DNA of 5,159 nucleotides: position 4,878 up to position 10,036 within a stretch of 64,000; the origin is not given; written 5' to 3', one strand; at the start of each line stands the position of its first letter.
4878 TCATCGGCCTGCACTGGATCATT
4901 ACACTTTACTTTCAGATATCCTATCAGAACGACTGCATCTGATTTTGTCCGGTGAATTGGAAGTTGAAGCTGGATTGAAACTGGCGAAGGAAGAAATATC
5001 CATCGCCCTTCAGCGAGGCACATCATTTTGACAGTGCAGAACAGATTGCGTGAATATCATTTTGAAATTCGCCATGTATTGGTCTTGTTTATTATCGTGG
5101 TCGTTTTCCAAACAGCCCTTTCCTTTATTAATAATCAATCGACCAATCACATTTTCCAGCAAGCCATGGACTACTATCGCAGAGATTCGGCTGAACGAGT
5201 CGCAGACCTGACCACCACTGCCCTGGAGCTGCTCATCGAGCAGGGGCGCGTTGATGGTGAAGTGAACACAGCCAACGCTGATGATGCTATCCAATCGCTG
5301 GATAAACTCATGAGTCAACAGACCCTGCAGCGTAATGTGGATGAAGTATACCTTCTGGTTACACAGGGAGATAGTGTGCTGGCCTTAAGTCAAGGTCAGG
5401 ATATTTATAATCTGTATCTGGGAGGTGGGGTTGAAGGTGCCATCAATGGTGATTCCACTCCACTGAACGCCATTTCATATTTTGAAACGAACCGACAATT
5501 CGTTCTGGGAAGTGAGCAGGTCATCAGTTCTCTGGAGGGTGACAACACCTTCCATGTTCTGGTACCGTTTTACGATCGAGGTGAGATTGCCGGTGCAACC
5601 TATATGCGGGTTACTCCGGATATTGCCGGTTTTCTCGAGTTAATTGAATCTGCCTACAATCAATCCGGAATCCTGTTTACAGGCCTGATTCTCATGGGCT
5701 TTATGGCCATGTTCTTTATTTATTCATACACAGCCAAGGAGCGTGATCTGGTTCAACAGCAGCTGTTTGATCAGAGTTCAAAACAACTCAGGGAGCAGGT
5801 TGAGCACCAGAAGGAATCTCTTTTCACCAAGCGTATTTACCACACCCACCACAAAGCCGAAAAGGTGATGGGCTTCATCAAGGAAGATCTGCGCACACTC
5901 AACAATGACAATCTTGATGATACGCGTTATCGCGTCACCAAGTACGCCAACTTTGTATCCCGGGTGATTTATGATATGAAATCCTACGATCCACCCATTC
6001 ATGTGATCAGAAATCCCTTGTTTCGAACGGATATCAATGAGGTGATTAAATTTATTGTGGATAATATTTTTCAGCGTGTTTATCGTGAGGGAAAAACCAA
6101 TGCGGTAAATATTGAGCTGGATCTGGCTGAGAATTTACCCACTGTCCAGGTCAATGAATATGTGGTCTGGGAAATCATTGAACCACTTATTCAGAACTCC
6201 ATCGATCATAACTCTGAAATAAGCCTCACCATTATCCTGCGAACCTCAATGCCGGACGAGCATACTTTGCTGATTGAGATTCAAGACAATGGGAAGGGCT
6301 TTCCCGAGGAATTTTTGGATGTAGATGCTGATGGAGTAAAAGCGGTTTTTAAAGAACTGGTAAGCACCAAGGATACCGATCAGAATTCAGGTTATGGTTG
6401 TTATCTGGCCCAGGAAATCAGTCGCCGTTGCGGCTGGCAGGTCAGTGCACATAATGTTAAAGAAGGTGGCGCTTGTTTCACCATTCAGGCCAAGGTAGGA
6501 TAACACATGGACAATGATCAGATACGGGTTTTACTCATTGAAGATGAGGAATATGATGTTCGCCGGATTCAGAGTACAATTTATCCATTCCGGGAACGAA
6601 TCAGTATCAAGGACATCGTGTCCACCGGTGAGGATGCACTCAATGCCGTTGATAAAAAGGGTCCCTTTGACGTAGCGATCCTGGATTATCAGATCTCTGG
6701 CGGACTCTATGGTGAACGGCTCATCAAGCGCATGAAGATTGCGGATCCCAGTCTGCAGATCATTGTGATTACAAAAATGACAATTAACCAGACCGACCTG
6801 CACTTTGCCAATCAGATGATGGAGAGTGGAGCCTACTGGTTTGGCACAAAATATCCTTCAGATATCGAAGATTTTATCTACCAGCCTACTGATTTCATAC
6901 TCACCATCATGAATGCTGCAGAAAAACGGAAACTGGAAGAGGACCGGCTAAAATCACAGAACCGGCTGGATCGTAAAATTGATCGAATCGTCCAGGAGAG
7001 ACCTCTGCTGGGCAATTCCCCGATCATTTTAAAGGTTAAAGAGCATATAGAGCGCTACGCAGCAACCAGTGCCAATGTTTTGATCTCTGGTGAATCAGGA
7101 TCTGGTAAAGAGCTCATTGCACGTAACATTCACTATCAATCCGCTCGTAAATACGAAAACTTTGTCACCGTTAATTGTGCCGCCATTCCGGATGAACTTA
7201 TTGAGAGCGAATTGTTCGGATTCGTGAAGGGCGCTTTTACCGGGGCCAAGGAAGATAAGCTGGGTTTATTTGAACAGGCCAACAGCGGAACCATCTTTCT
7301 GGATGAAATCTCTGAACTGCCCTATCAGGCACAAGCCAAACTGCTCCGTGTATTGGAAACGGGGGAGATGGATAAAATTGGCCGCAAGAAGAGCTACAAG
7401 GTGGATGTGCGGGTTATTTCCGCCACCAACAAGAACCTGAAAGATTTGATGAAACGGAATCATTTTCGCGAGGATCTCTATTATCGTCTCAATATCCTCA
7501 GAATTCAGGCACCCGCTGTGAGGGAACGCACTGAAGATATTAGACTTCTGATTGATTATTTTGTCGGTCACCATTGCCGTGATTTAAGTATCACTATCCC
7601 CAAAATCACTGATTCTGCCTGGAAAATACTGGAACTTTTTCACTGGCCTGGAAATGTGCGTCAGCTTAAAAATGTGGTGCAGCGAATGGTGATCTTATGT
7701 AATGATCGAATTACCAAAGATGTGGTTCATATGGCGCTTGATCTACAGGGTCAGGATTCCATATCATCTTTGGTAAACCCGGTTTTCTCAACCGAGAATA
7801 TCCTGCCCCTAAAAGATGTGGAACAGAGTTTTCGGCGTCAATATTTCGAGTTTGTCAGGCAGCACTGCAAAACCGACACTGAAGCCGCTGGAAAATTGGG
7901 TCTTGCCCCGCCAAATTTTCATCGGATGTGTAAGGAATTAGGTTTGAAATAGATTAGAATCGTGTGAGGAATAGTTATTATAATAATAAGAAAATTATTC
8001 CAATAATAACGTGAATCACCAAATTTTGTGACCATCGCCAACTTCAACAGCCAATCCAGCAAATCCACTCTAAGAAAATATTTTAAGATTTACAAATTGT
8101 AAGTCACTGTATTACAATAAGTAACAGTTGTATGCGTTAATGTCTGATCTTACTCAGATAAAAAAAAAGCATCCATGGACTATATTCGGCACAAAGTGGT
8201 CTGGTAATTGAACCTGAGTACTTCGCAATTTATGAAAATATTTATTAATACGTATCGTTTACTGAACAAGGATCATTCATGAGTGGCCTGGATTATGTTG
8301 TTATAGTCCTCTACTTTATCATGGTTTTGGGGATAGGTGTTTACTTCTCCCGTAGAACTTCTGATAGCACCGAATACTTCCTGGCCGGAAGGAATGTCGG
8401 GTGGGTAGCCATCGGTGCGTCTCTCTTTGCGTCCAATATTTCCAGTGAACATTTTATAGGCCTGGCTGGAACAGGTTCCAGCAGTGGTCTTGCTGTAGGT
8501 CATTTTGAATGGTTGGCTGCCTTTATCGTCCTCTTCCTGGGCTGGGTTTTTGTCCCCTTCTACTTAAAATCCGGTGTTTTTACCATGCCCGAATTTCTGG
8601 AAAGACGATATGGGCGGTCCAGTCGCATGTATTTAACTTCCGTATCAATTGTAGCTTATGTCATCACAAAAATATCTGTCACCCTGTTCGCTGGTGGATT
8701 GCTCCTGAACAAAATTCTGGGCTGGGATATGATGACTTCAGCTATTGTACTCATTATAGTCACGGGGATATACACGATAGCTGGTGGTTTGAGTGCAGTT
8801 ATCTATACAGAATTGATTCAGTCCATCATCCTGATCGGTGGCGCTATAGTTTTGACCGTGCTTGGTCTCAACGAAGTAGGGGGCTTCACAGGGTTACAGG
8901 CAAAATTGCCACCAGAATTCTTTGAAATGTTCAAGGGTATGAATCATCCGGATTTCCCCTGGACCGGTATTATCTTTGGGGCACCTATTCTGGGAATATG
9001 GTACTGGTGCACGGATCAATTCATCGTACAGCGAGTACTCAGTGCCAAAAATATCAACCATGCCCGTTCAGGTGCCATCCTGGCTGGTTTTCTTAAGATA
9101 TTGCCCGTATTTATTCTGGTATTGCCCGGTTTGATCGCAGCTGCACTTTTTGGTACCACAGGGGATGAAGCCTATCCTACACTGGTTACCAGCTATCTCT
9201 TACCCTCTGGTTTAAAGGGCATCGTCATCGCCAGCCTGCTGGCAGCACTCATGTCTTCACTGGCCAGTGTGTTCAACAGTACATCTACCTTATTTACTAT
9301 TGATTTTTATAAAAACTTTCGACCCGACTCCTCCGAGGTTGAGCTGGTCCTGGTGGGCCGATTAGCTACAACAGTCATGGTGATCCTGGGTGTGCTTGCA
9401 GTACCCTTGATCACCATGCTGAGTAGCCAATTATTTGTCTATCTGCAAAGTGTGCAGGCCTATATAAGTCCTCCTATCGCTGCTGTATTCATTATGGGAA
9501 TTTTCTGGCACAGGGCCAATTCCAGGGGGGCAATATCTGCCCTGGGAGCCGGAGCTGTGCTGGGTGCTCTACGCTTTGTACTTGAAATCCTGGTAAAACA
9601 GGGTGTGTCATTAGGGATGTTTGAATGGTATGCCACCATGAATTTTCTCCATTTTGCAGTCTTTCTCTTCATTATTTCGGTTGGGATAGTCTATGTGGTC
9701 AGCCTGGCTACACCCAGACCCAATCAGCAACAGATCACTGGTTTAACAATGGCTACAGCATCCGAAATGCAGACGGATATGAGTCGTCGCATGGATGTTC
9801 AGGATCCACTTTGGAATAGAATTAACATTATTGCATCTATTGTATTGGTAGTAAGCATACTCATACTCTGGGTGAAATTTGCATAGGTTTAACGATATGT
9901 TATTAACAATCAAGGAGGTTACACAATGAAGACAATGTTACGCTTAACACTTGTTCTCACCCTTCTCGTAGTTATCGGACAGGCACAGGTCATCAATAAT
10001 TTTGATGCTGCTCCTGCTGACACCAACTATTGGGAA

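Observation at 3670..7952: Three-component sugar sensor: TM-anchored SBP translationally coupled to a histidine kinase and a sigma-54 enhancer-binding response regulator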

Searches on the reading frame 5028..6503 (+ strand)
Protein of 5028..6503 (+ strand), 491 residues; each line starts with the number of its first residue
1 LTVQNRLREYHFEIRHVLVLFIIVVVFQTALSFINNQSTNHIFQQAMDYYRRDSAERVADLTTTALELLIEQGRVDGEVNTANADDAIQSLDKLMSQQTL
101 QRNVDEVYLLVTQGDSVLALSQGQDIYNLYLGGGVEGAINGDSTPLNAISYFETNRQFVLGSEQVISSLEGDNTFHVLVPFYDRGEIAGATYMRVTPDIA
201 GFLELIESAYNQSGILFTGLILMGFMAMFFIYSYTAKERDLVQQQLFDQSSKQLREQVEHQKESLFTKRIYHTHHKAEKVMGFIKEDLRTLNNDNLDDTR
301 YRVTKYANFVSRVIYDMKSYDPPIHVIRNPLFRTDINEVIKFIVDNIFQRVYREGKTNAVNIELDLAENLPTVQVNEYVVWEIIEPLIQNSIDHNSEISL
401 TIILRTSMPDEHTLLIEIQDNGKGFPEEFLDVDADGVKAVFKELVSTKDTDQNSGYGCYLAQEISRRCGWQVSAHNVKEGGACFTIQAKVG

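Call 3: search_protein_families(library=pfam, proteins=[window:5028-6503:+])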
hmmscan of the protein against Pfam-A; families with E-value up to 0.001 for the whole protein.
window:5028-6503:+ (491 aa): 1 family
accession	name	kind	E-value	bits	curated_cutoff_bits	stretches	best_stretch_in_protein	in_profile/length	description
PF02518.31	HATPase_c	-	1.2e-12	48.7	26.4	1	382-488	8-107/111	Histidine kinase-, DNA gyrase B-, and HSP90-like ATPase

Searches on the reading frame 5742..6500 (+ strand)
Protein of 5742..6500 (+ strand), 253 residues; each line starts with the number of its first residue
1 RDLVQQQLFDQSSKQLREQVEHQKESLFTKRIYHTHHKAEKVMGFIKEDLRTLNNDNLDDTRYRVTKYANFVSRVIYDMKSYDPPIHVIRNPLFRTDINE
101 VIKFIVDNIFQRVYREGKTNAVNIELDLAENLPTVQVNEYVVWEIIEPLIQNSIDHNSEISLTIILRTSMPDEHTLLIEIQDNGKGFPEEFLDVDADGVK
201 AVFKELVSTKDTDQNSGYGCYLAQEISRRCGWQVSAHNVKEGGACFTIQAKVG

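Call 91: search_protein_families(library=pfam, proteins=[window:5742-6500:+], max_evalue=10)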
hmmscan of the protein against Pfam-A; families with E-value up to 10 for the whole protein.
seq(253 aa): 3 families
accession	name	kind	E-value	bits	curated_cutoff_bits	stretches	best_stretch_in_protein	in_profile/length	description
PF02518.31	HATPase_c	-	2.5e-13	50.9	26.4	1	144-250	8-107/111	Histidine kinase-, DNA gyrase B-, and HSP90-like ATPase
PF13581.12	HATPase_c_2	-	0.0028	18.1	27.4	1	152-234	42-114/127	Histidine kinase-like ATPase domain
PF13589.12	HATPase_c_3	-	0.017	15.6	25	1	143-219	4-74/137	Histidine kinase-, DNA gyrase B-, and HSP90-like ATPase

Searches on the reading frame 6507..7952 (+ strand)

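Call 3: search_protein_families(library=pfam, proteins=[window:6507-7952:+])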
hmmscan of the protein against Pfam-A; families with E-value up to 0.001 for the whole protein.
window:6507-7952:+ (481 aa): 9 families
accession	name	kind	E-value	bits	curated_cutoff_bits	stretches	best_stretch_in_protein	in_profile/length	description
PF00158.32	Sigma54_activat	-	1.4e-69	233.5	20.2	1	168-333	2-167/168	Sigma-54 interaction domain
PF14532.12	Sigma54_activ_2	-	3.9e-23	82.7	25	1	168-337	1-137/138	Sigma-54 interaction domain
PF25601.1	AAA_lid_14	-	1.6e-19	69.9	27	1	339-402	1-64/87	AAA+ ATPase lid domain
PF00072.30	Response_reg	-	4.6e-08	33.6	30.2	1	8-112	1-96/111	Response regulator receiver domain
PF01078.27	Mg_chelatase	-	1.4e-06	28.3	20.3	0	246-309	93-158/207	Magnesium chelatase, subunit ChlI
PF07728.20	AAA_5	-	2.3e-06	28.1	22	1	190-312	1-126/139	AAA domain (dynein-related subfamily)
PF00004.35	AAA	-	3.2e-05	24.8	21.2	1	191-311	1-111/131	ATPase family associated with various cellular activities (AAA)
PF20720.3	nSTAND3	-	0.00023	21.4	27.2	0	187-222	16-51/155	Novel STAND NTPase 3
PF07724.20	AAA_2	-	0.00091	19.7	27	0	189-315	4-131/166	AAA domain (Cdc48 subfamily)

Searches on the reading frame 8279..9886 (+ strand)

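Call 3: search_protein_families(library=pfam, proteins=[window:8279-9886:+])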
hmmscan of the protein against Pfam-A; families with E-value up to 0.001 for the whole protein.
window:8279-9886:+ (535 aa): 1 family
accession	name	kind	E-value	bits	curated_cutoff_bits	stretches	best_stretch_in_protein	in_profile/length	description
PF00474.23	SSF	-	5.9e-93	312.4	22.8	1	33-423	1-404/406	Sodium:solute symporter family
